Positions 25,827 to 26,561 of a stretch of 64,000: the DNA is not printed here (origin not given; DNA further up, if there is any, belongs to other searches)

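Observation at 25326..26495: Receiver-Hpt fusion whose receiver has Glu at the phospho-acceptor position (and DS instead of DD)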

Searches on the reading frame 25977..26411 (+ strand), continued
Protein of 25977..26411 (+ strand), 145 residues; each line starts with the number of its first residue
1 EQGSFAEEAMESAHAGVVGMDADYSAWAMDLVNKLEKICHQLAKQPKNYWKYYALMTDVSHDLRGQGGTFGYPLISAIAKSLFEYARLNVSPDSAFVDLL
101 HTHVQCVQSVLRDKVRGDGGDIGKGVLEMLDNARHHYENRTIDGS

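Call 74: find_homologous_proteins(query=P0179, max_evalue=0.00001)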
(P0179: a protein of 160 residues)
Query P0179 (160 aa): 102 proteins with E <= 0.00001 among 1010 candidates.
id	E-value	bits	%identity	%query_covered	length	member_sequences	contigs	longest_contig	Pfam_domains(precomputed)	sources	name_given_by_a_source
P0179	5.5e-98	343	100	100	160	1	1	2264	-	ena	-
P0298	2.5e-34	136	43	94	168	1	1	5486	-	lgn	-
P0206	6.2e-33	132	47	95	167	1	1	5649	-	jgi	-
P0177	2.2e-32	130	42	98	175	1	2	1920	-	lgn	-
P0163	2.2e-31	127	44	97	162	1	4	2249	PF01627.29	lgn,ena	-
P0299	1.2e-28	118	43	93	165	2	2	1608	PF01627.29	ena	-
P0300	3.2e-27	113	42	95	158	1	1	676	-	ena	-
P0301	1.2e-26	111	47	83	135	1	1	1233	PF01627.29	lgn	-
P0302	2.4e-25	107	42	68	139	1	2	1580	PF01627.29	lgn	-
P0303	4.5e-25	106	43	81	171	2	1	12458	-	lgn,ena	-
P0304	2.8e-24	104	41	74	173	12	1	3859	PF01627.29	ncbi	-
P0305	4.8e-23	100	37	96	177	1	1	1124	PF01627.29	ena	-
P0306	4.9e-23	100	41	71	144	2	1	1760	PF01627.29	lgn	-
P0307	5.8e-23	99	42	98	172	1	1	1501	-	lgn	-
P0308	6.1e-23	99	42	76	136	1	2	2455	PF01627.29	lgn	-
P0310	1.9e-22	98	41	68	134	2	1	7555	PF01627.29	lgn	-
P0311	5.5e-22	96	33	95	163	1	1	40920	PF01627.29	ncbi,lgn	-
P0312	6.7e-22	96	40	99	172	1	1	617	PF01627.29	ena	-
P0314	2.3e-21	94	40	76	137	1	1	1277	PF01627.29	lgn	-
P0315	4.0e-21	93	35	93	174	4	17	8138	PF01627.29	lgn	-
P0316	7.6e-21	93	42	86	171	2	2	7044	PF01627.29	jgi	jgi:hypothetical protein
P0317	7.8e-21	93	46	76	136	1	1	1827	PF01627.29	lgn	-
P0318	7.9e-21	93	40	66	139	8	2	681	PF01627.29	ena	-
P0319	1.4e-20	92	37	93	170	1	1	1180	PF01627.29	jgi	jgi:chemotaxis protein histidine kinase CheA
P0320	1.4e-20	92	43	76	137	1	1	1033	PF01627.29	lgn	-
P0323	2.3e-20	91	37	76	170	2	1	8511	PF01627.29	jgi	-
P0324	2.8e-20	91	44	67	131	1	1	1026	PF01627.29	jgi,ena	-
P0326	9.9e-20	89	40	70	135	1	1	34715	PF01627.29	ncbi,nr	ncbi:MAG: Hpt domain-containing protein [Rhodospirillaceae bacterium]|nr:Hpt domain-containing prote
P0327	1.5e-19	88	43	68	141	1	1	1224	PF01627.29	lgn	-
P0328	1.8e-19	88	38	97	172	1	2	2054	PF01627.29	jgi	jgi:hypothetical protein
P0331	4.5e-19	87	38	81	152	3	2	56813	PF01627.29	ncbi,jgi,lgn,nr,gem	ncbi:MAG TPA: Hpt domain-containing protein [Micropepsaceae bacterium]|nr:Hpt domain-containing prot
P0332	9.2e-19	86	43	76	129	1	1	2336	PF01627.29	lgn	-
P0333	1.6e-18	85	39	68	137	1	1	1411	PF01627.29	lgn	-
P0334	1.9e-18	85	41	76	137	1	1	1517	PF01627.29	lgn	-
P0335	1.9e-18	85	40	69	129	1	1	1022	PF01627.29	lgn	-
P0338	5.9e-18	83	44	41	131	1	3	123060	PF01627.29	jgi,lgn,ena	-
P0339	8.2e-18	83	40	67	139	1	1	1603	PF01627.29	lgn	-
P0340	8.4e-18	83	40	68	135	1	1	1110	PF01627.29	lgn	-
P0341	1.0e-17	82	37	94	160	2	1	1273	PF01627.29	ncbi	-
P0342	1.7e-17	82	41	68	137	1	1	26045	PF01627.29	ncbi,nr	ncbi:MAG: Hpt domain-containing protein [Rhodospirillaceae bacterium]|nr:Hpt domain-containing prote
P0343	1.7e-17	82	51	42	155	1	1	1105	PF01627.29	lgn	-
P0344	2.6e-17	81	34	69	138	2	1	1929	PF01627.29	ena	-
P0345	2.8e-17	81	42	65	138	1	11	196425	PF01627.29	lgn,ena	-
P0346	3.8e-17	81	43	53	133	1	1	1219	PF01627.29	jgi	jgi:HPt (histidine-containing phosphotransfer) domain-containing protein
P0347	5.2e-17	80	45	49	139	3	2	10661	PF01627.29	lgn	-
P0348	7.1e-17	80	37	79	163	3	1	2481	PF01627.29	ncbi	-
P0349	1.3e-16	79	37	54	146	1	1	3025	PF01627.29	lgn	-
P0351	2.6e-16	78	37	74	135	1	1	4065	PF01627.29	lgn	-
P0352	3.3e-16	78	36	68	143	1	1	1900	PF01627.29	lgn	-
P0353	7.0e-16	76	33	79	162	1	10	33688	PF01627.29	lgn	-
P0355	1.2e-15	76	39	53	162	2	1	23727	PF01627.29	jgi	jgi:chemotaxis protein histidine kinase CheA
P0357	1.5e-15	75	42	46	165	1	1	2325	PF01627.29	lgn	-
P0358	1.5e-15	75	35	68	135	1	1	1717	PF01627.29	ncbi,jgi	jgi:hypothetical protein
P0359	1.6e-15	75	35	68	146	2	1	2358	PF01627.29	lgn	-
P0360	1.8e-15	75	36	80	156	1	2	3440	PF01627.29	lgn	-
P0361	3.7e-15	74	39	69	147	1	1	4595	PF01627.29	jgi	jgi:hypothetical protein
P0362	4.8e-15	74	37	74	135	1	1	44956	PF01627.29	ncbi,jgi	jgi:hypothetical protein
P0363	6.1e-15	73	41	51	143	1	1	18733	PF01627.29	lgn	-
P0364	7.6e-15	73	40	76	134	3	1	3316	PF01627.29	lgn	-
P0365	7.7e-15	73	36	67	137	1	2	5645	PF01627.29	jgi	jgi:hypothetical protein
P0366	9.2e-15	73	39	67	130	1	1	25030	PF01627.29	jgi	jgi:chemotaxis protein histidine kinase CheA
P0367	1.0e-14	73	35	68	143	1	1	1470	PF01627.29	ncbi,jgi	jgi:hypothetical protein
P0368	2.4e-14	72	40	74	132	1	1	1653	PF01627.29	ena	-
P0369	2.4e-14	71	35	81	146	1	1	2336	PF01627.29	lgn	-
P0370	2.7e-14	71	38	76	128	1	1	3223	PF01627.29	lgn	-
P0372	5.0e-14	70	35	68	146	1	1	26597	PF01627.29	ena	-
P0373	5.0e-14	70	32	79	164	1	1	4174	PF01627.29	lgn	-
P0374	5.9e-14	70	34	79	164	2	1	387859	PF01627.29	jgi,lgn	-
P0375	6.5e-14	70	40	51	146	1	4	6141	PF01627.29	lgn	-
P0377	1.3e-13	69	38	40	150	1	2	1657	PF01627.29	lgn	-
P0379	1.5e-13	69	39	55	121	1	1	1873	PF01627.29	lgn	-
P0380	1.5e-13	69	38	66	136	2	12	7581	PF01627.29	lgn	-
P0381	1.9e-13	69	35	74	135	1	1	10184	PF01627.29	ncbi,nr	ncbi:conserved hypothetical protein [Candidatus Terasakiella magnetica]|nr:conserved hypothetical pr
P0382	2.2e-13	68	34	68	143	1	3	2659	PF01627.29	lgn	-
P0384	2.8e-12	65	34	76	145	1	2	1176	PF01627.29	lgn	-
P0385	3.1e-12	65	29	68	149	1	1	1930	PF01627.29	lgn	-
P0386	3.5e-12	64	37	46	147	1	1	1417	PF01627.29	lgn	-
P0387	4.3e-12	64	32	68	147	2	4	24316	PF01627.29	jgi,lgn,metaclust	metaclust:\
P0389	8.9e-12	63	37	71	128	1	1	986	PF01627.29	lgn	-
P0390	9.4e-12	63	32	68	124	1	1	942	PF01627.29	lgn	-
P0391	1.2e-11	63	37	49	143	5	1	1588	PF01627.29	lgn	-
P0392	2.6e-11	62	36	74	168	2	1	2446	PF01627.29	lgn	-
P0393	2.7e-11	62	38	70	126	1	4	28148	PF01627.29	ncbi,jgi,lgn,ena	jgi:HPt (histidine-containing phosphotransfer) domain-containing protein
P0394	1.0e-10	60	29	90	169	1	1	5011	PF01627.29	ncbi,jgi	jgi:hypothetical protein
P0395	1.9e-9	56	33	38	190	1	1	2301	PF01627.29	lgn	-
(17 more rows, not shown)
